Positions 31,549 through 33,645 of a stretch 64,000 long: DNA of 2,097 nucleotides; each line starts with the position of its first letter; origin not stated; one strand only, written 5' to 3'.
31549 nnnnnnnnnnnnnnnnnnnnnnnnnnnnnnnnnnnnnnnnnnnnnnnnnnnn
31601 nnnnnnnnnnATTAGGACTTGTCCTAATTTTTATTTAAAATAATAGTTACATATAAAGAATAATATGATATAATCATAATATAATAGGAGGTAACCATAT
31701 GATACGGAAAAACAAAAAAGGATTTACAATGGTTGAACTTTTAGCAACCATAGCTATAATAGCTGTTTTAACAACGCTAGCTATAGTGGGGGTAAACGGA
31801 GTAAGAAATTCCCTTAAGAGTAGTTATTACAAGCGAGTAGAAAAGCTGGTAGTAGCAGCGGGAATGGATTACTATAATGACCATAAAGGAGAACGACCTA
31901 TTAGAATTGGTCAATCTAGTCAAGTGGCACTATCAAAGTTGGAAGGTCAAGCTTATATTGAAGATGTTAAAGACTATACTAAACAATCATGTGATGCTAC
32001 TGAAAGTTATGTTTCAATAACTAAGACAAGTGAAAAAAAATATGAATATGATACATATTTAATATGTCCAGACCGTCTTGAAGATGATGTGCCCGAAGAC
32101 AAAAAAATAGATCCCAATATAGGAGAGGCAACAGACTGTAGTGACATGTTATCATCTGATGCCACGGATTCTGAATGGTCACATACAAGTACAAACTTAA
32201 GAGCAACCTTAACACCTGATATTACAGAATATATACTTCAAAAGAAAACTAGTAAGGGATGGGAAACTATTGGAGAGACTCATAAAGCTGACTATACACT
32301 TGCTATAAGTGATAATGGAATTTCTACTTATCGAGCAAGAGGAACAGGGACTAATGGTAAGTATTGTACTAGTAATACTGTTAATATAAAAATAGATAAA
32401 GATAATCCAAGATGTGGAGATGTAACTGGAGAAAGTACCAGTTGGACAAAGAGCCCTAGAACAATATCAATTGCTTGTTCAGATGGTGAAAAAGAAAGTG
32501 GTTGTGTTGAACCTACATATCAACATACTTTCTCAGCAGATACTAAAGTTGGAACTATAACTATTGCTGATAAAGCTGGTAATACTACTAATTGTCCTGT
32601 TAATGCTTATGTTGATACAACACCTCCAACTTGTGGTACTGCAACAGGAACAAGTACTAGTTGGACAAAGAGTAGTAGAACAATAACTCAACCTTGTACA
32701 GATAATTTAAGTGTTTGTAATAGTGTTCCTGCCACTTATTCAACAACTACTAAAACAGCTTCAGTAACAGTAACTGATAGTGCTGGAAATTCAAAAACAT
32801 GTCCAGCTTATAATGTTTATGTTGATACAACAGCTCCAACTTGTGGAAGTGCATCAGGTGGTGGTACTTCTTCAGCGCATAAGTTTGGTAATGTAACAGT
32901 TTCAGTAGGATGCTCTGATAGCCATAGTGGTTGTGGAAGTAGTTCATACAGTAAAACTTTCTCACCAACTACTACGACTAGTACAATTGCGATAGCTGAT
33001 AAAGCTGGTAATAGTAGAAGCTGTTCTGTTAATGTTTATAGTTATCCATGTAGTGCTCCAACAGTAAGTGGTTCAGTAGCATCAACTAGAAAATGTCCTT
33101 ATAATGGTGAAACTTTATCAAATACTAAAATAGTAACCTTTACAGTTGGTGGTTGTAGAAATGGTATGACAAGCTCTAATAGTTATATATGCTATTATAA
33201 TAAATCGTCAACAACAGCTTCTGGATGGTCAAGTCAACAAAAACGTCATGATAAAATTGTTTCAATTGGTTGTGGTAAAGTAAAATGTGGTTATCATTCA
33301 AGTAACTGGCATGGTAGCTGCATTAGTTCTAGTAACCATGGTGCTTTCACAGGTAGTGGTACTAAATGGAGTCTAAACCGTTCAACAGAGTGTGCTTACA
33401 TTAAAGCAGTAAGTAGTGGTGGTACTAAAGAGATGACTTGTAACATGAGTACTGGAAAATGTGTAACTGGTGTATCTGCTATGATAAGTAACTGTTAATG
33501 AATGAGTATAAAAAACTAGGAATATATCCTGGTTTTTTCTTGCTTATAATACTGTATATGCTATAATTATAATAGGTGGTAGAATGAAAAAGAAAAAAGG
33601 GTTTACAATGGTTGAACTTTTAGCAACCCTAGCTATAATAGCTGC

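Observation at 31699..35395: Tandem paralogous genes for 600-aa type IV pilin-like proteins with Cys-rich Ig-like modules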

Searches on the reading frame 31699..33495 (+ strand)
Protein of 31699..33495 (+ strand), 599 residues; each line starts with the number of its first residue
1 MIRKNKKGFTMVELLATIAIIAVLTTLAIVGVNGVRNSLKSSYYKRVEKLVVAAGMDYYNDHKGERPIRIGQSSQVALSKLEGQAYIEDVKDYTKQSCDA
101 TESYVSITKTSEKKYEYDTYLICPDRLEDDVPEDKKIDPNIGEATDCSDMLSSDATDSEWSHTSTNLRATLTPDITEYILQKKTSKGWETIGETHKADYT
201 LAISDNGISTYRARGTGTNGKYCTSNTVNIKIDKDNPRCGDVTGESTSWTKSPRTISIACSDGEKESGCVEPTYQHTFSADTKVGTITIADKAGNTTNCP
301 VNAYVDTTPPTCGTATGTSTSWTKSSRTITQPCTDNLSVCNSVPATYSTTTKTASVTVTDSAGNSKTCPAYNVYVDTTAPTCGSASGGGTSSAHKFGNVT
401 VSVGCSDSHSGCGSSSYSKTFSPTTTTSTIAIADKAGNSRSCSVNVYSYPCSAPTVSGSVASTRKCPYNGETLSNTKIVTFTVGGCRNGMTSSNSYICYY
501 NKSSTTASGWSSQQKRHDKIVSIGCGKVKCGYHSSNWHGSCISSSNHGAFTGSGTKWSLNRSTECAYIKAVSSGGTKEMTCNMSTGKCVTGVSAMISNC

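Call 4: search_protein_families(library=pfam, proteins=[window:31699-33495:+], max_evalue=1)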
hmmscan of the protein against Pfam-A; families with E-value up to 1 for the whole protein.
window:31699-33495:+ (599 aa): 5 families
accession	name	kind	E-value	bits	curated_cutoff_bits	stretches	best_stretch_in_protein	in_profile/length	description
PF07963.17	N_methyl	-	3.9e-07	29.8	21.2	1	3-28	1-26/27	Prokaryotic N-terminal methylation motif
PF12245.14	Big_3_2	-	2.9e-06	27.9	23.3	1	324-376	71-121/122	Bacterial Ig-like domain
PF24893.1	DUF7743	-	0.00096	19.3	27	0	348-378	70-100/120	Domain of unknown function (DUF7743)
PF19077.6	Big_13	-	0.0082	17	27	1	350-377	75-102/102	Bacterial Ig-like domain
PF01241.23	PSI_PSAK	-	0.18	12.2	23.2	1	6-33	39-66/70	Photosystem I psaG / psaK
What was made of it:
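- Closest known: Tandem BIg/HYR-like stalks of giant bacterial adhesins. Same: There are partial Big_3_2, DUF7743 and Big_13 hits (call 4).
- There are partial Big_3_2 and DUF7743 hits (call 4).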

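Call 5: search_protein_families(library=ncbifam, proteins=[window:31699-33495:+], max_evalue=1)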
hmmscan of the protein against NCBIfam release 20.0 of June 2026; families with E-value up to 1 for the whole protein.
window:31699-33495:+ (599 aa): 10 families
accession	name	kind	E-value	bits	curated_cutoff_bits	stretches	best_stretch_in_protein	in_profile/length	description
TIGR02532.1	IV_pilin_GFxxxE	domain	1.7e-06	27.6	16.3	1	6-29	1-24/24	prepilin-type N-terminal cleavage/methylation domain-containing protein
NF007862.0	PRK10574.1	equivalog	0.00046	20.3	138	1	4-30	2-28/145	prepilin peptidase-dependent pilin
NF040999.1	pilin_ComGC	equivalog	0.0054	16.9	75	1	6-60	1-54/84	competence type IV pilus major pilin ComGC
NF041013.1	T4P_ComGE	equivalog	0.0065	16.6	49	1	4-35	1-32/83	competence type IV pilus minor pilin ComGE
TIGR02596.1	TIGR02596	subfamily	0.017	15.2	70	1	9-38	1-30/196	Verru_Chthon cassette protein D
TIGR01711.1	gspJ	equivalog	0.023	14.5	64.85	1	7-70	1-67/192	type II secretion system minor pseudopilin GspJ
TIGR01708.2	typeII_sec_gspH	equivalog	0.035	14.1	80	1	7-34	2-29/169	type II secretion system minor pseudopilin GspH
NF040982.1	ComGD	equivalog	0.33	11.4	70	1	6-33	1-28/139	competence type IV pilus minor pilin ComGD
TIGR02599.1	TIGR02599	subfamily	0.54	9.4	256.5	1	8-41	1-34/361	Verru_Chthon cassette protein C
NF052298.1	blaOXA-20_like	exception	0.84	9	585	0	399-468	14-78/266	OXA-20 family oxacillin-hydrolyzing class D beta-lactamase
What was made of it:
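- PF07963 and TIGR02532 are above cut-off in both proteins (calls 4, 5). Weak N-terminal-only hits to ComGC, ComGD, ComGE, GspH and GspJ models (call 5). All those hits are far below their cut-offs and most cover only part of the pilin module (call 5).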

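Call 8: find_homologous_proteins(query=window:31699-33495:+, max_evalue=0.001)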
Query window:31699-33495:+ (599 aa): 293 proteins with E <= 0.001 among 8000 candidates; the best 120 are listed.
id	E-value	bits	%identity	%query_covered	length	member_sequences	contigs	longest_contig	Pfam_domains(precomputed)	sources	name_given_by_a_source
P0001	0.0e+0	1135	87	100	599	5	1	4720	PF07963.18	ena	-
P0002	0.0e+0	1067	80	99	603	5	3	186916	PF07963.18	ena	-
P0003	6.9e-245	833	67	99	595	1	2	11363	PF07963.18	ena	-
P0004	1.7e-153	531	36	73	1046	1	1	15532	PF19127.7,PF01473.27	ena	-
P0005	5.1e-142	493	48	40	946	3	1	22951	PF07963.18,PF24893.1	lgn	-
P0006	3.3e-132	461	47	34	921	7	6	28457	PF07963.18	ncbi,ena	-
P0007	5.0e-128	447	52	38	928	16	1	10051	PF07963.18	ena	-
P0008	8.2e-128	446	56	71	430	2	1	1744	-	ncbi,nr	ncbi:MAG: hypothetical protein IJH34_05625, partial [Romboutsia sp.]|nr:hypothetical protein [Rombou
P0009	2.1e-120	422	46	74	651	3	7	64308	PF07963.18,PF24893.1,PF12245.15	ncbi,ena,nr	ncbi:MAG: prepilin-type N-terminal cleavage/methylation domain-containing protein [Bacilli bacterium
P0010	3.9e-120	421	47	39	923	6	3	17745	-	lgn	-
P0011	4.9e-117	410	44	54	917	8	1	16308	PF07963.18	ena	-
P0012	9.9e-112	393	48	34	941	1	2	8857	PF07963.18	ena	-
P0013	1.1e-110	389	46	74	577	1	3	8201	PF07963.18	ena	-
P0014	4.6e-110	387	50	63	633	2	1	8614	PF07963.18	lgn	-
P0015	2.0e-109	385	46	74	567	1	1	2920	PF07963.18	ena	-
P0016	2.1e-103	365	39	48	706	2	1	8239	PF07963.18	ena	-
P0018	6.3e-100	354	43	37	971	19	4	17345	PF07963.18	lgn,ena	-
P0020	2.3e-96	342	35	73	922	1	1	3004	PF07963.18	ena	-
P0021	1.7e-92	329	46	41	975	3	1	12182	PF07963.18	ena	-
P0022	2.1e-92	329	33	74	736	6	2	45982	PF07963.18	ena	-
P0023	5.0e-91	325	44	73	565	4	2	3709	PF07963.18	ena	-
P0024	1.4e-90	323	47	41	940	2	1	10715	PF07963.18,PF12245.15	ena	-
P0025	1.2e-89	320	33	73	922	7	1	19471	PF07963.18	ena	-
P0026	9.9e-89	317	39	36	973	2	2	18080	PF07963.18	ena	-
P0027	8.3e-88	314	38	36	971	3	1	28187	PF07963.18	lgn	-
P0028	2.8e-87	312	39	36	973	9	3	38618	PF07963.18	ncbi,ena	-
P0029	1.4e-86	310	36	74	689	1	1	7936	PF07963.18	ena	-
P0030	3.1e-83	299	30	92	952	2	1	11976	PF07963.18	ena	-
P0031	1.5e-82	297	55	38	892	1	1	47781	PF07963.18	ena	-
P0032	2.9e-82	296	34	74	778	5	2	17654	PF07963.18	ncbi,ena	-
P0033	1.6e-80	290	34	74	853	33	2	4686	PF09479.17,PF07963.18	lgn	-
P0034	1.9e-80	290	32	70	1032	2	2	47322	PF07963.18,PF24893.1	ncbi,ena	-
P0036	3.7e-77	279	33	74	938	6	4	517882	PF07963.18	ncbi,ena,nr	ncbi:MAG: type II secretion system protein [Bacilli bacterium]|nr:type II secretion system protein [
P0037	2.5e-76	276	49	26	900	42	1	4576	PF07963.18,PF12245.15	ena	-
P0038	3.6e-76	276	34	74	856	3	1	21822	PF09479.17,PF07963.18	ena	-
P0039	4.2e-76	275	42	38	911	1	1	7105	PF07963.18,PF24893.1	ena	-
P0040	4.0e-75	272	28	77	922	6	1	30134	PF07963.18,PF24893.1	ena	-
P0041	2.9e-74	269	35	74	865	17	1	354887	PF09479.17,PF07963.18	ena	-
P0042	5.0e-73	265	34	74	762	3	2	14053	PF07963.18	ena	-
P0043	5.1e-73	265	36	74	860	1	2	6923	PF07963.18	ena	-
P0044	2.1e-72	263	45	42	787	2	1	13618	PF07963.18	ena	-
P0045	5.8e-70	255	34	77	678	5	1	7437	PF07963.18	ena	-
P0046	6.6e-69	252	35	52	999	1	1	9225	PF07963.18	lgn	-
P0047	2.5e-67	246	34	77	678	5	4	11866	PF07963.18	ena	-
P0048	3.8e-67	246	40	37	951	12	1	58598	PF07963.18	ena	-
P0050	2.3e-65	240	34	74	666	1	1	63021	PF07963.18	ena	-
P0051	1.8e-64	237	31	74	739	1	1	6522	PF07963.18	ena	-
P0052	7.4e-64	235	31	74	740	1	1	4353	PF07963.18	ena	-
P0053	9.5e-64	235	54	36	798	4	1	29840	PF07963.18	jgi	-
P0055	8.1e-62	228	48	36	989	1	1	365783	PF07963.18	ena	-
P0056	2.6e-61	227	35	79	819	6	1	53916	PF07963.18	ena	-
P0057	3.2e-61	226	32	52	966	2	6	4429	PF07963.18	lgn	-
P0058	3.8e-60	223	33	74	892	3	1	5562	PF00090.26,PF07963.18,PF19028.7,PF19030.7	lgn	-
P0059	2.3e-59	220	34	74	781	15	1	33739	PF09479.17,PF07963.18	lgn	-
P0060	2.5e-59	220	34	79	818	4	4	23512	PF07963.18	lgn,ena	-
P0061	4.5e-58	216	34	58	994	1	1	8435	PF07963.18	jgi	jgi:prepilin-type N-terminal cleavage/methylation domain-containing protein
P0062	7.2e-58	215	32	74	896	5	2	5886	PF00090.26,PF07963.18,PF19028.7,PF19030.7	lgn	-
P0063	2.2e-57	214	32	74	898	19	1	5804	PF00090.26,PF07963.18,PF19028.7,PF19030.7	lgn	-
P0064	7.4e-57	212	45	47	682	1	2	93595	PF07963.18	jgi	-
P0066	1.2e-55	208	32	56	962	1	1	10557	PF07963.18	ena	-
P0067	2.8e-55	207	34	75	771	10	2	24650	PF00090.26,PF07963.18,PF19028.7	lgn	-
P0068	1.3e-54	204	42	37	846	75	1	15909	PF07963.18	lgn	-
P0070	1.7e-53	201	46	36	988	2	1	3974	PF07963.18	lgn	-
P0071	2.7e-53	200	34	74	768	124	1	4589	PF00090.26,PF07963.18,PF19028.7,PF19035.7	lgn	-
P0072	6.0e-53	199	33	77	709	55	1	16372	PF07963.18,PF19028.7,PF19030.7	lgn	-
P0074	1.3e-50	191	33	76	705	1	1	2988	PF07963.18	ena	-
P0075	1.5e-50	191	27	77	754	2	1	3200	PF07963.18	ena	-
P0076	4.7e-50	189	32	74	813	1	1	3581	PF07963.18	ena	-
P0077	1.2e-49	188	42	42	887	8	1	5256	PF07963.18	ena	-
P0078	5.1e-49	186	39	44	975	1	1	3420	PF00090.26,PF07963.18,PF19028.7,PF19030.7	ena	-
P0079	3.9e-48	183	32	52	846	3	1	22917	PF00090.26,PF07963.18,PF19028.7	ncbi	-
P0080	4.5e-48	183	33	74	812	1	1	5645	PF00090.26,PF07963.18,PF19028.7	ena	-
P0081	3.7e-47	180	28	77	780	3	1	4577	PF07963.18,PF24893.1,PF12245.15,PF19077.7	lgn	-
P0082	2.3e-46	177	38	23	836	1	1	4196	PF07963.18,PF12245.15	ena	-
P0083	3.8e-46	176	38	23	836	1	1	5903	PF07963.18,PF12245.15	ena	-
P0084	9.0e-46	175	32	74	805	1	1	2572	PF07963.18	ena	-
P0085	6.3e-45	172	42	42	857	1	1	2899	PF07963.18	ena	-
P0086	3.3e-44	170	51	28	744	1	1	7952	PF07963.18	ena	-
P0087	4.8e-44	169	38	23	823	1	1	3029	PF07963.18,PF12245.15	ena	-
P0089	1.7e-43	168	39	23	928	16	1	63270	PF07963.18,PF12245.15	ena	-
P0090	4.2e-43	166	40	26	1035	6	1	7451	PF07963.18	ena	-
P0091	4.5e-43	166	31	44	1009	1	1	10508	PF07963.18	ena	-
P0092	4.6e-43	166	41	41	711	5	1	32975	PF07963.18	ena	-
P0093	2.1e-41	161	28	74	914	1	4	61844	PF07963.18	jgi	-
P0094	7.8e-41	159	31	75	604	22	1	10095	PF07963.18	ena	-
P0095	1.2e-40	158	33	52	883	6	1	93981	PF00090.26,PF07963.18,PF19028.7,PF19035.7,PF19030.7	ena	-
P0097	3.0e-39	154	39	40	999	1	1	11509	PF07963.18,PF16403.12,PF19077.7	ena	-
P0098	4.9e-39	153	36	42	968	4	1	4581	PF07963.18,PF13750.13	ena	-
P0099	7.4e-39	152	35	51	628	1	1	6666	PF07963.18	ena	-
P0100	7.7e-38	149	31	66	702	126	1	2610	PF07963.18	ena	-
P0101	2.0e-37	148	30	75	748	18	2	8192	PF07963.18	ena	-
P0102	2.1e-37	148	31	75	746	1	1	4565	PF07963.18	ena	-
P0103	3.2e-37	147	31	66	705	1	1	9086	PF00090.26,PF07963.18,PF19028.7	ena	-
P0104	3.3e-37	147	31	66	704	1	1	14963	PF00090.26,PF07963.18,PF19028.7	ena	-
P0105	3.6e-37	147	31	66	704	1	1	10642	PF00090.26,PF07963.18,PF19028.7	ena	-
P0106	3.7e-37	147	31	66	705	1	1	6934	PF00090.26,PF07963.18,PF19028.7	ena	-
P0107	5.4e-37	146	32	66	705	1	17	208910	PF00090.26,PF07963.18,PF19028.7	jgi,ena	-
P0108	7.0e-37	146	31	66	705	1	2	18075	PF00090.26,PF07963.18,PF19028.7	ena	-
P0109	8.3e-37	146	31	66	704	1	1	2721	PF00090.26,PF07963.18,PF19028.7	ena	-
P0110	1.6e-36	145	31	66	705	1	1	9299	PF00090.26,PF07963.18,PF19028.7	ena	-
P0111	1.7e-36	145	31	76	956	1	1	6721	PF07963.18,PF22064.3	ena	-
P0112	1.9e-36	144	37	49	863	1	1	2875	PF07963.18,PF24893.1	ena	-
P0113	2.9e-36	144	31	66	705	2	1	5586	PF00090.26,PF07963.18,PF19028.7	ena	-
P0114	5.0e-36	143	31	66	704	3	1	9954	PF00090.26,PF07963.18,PF19028.7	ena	-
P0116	3.2e-35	140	44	37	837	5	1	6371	PF07963.18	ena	-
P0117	4.9e-35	140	38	44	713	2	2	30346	PF07963.18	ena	-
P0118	1.2e-34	138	31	61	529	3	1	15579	PF07963.18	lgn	-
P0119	4.0e-34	137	31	66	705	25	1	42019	PF00090.26,PF07963.18,PF19028.7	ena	-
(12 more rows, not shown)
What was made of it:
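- The proteins are large, 560-1050 aa (call 8).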

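Call 10: find_encoding_contigs(protein=P0002, flank=10000, max_places=3)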
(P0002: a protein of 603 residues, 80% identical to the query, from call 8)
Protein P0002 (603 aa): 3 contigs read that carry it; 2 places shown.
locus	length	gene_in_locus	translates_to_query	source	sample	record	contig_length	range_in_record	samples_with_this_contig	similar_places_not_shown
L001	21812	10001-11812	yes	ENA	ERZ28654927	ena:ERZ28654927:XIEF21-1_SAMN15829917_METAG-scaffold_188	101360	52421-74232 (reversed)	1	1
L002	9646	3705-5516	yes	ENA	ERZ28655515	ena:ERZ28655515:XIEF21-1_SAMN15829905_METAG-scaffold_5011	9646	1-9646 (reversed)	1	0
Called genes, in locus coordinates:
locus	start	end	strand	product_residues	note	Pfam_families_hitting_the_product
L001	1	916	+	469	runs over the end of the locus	PF00919:UPF0004, PF04055:Radical_SAM, PF01938:TRAM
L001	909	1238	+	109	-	PF06133:Com_YlbF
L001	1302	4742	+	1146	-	PF18998:Flg_new_2 (faint)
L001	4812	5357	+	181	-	PF10628:CotE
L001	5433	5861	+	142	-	PF00886:Ribosomal_S16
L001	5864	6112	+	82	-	PF07650:KH_2 (weak), PF13083:KH_KhpA-B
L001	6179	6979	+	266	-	PF01148:CTP_transf_1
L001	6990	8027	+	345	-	PF02163:Peptidase_M50, PF00595:PDZ (weak), PF13180:PDZ_2, PF17820:PDZ_6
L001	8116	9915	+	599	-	PF07963:N_methyl (weak), PF12245:Big_3_2 (faint)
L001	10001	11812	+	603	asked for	PF07963:N_methyl (weak)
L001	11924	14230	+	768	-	PF02190:LON_substr_bdg, PF00004:AAA, PF07728:AAA_5, PF22667:Lon_lid, PF05362:Lon_C, PF13541:ChlI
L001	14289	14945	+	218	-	-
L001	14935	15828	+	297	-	-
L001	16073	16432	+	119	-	PF07963:N_methyl (weak)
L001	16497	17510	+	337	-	PF08341:TED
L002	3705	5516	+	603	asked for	PF07963:N_methyl (weak)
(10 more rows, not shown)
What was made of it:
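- The same allele (P0002) is on record on three contigs, of which two, from different samples, were read here (calls 8, 10).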

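Call 14: find_encoding_contigs(protein=P0003, flank=10000, max_places=3)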
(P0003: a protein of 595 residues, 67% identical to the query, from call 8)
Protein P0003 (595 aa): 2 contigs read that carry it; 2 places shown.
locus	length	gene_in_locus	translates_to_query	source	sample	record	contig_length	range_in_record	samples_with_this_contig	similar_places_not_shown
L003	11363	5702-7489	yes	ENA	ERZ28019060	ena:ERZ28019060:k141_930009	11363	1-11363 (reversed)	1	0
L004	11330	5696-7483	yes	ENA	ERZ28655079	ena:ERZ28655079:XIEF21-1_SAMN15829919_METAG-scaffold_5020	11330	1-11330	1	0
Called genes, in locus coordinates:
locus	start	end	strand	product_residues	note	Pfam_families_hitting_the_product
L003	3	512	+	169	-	?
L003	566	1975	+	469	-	PF00919:UPF0004, PF04055:Radical_SAM, PF01938:TRAM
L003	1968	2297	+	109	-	PF06133:Com_YlbF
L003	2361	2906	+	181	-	PF10628:CotE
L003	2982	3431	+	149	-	-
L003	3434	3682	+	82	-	PF07650:KH_2 (weak), PF13083:KH_KhpA-B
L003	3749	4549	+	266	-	PF01148:CTP_transf_1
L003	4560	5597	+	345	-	PF02163:Peptidase_M50, PF13180:PDZ_2, PF17820:PDZ_6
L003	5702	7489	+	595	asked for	PF07963:N_methyl (weak)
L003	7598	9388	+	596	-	-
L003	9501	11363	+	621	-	?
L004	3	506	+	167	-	?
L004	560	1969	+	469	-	PF00919:UPF0004, PF04055:Radical_SAM, PF01938:TRAM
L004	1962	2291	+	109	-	PF06133:Com_YlbF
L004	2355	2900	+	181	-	PF10628:CotE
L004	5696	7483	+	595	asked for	PF07963:N_methyl (weak)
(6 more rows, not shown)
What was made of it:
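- Tried and rejected: The pair is syntenic in a sister species (call 14), and the composition follows from the Gly/Thr/Ser/Cys-rich protein.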

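Call 15: find_encoding_contigs(protein=P0001, flank=10000, max_places=3)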
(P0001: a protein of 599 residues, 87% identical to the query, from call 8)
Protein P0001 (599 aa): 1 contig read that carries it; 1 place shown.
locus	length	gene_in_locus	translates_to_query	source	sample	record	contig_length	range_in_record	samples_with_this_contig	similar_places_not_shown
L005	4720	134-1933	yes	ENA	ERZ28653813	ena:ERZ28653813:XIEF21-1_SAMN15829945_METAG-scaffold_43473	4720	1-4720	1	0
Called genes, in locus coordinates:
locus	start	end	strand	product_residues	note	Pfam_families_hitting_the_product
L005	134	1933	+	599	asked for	PF07963:N_methyl (weak)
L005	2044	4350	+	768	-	PF02190:LON_substr_bdg, PF00004:AAA, PF07728:AAA_5, PF22667:Lon_lid, PF05362:Lon_C, PF13541:ChlI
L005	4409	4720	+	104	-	?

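Call 21: find_encoding_contigs(protein=P0036, flank=10000, max_places=2)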
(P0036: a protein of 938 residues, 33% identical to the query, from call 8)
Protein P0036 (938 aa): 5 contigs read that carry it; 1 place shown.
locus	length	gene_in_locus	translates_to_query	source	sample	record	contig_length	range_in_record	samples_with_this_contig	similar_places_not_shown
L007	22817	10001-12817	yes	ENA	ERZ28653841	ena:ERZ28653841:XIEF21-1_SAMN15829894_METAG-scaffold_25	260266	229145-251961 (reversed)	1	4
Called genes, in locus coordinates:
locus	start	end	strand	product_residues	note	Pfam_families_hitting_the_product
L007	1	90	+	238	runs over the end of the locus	PF01479:S4, PF22421:SYY_C-terminal, PF00849:PseudoU_synth_2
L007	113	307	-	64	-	PF06902:Fer4_19 (weak), PF12837:Fer4_6 (weak), PF00037:Fer4 (faint), PF13459:Fer4_15, PF13370:Fer4_13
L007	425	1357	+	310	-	-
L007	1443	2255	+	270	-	-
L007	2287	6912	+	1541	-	PF14480:DNA_pol3_a_NI, PF02811:PHP, PF00929:RNase_T, PF02811:PHP, PF07733:DNA_pol3_alpha, PF17657:DNA_pol3_finger, PF14579:HHH_6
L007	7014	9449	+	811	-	PF07963:N_methyl, PF19028:TSP1_spondin (faint)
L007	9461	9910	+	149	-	-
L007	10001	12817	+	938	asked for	PF07963:N_methyl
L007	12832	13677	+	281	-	-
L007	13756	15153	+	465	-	PF02557:VanY, PF01509:TruB_N, PF16198:TruB_C_2 (weak)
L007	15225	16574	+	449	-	PF00226:DnaJ, PF01476:LysM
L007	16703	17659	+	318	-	PF01699:Na_Ca_ex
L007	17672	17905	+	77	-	-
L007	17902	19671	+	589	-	PF04473:DUF553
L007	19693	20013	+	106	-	PF13780:DUF4176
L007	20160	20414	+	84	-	PF02576:RimP_N (faint)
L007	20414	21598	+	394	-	PF08529:NusA_N, PF13184:KH_NusA_1st, PF26594:KH_NusA_2nd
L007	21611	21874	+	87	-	PF04296:YlxR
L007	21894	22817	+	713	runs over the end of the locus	PF04760:IF2_N, PF03144:GTP_EFTU_D2 (faint), PF00009:GTP_EFTU, PF00025:Arf (weak), PF01926:MMR_HSR1, PF22042:EF-G_D2, PF11987:IF-2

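Call 22: find_encoding_contigs(protein=P0055, flank=10000, max_places=2)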
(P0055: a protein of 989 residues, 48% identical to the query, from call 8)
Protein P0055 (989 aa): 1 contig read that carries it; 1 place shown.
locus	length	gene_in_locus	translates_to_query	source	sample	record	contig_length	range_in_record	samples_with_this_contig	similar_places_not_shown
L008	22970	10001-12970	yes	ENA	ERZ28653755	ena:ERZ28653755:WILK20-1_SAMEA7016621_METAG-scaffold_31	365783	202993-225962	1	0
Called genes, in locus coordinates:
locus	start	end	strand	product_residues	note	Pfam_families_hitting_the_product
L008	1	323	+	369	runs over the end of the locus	PF00438:S-AdoMet_synt_N, PF02772:S-AdoMet_synt_M, PF02773:S-AdoMet_synt_C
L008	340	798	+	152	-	-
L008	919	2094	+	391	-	PF14907:NTP_transf_5 (weak)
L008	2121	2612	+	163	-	PF00293:NUDIX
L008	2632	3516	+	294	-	PF00274:Glycolytic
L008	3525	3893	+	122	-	PF06397:Desulfoferrod_N (weak), PF01880:Desulfoferrodox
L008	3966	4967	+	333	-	-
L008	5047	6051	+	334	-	PF04237:YjbR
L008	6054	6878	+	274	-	PF01171:ATP_bind_3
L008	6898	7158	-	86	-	-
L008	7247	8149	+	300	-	PF00128:Alpha-amylase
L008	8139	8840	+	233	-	PF03009:GDPD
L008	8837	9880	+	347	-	-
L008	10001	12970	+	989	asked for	PF07963:N_methyl (weak)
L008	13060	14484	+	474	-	-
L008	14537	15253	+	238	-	PF04203:Sortase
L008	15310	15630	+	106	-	PF03091:CutA1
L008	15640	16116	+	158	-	PF13673:Acetyltransf_10 (weak), PF00583:Acetyltransf_1, PF13508:Acetyltransf_7, PF08445:FR47 (weak)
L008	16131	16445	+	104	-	PF03091:CutA1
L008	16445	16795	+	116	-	-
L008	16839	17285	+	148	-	-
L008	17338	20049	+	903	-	PF07963:N_methyl (weak)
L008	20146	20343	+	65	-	-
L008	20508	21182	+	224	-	PF02706:Wzz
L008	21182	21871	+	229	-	PF09140:MipZ (weak), PF10609:ParA, PF13614:AAA_31, PF00142:Fer4_NifH (weak), PF01656:CbiA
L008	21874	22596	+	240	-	PF19567:CpsB_CapC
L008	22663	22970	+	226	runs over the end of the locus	PF02397:Bac_transf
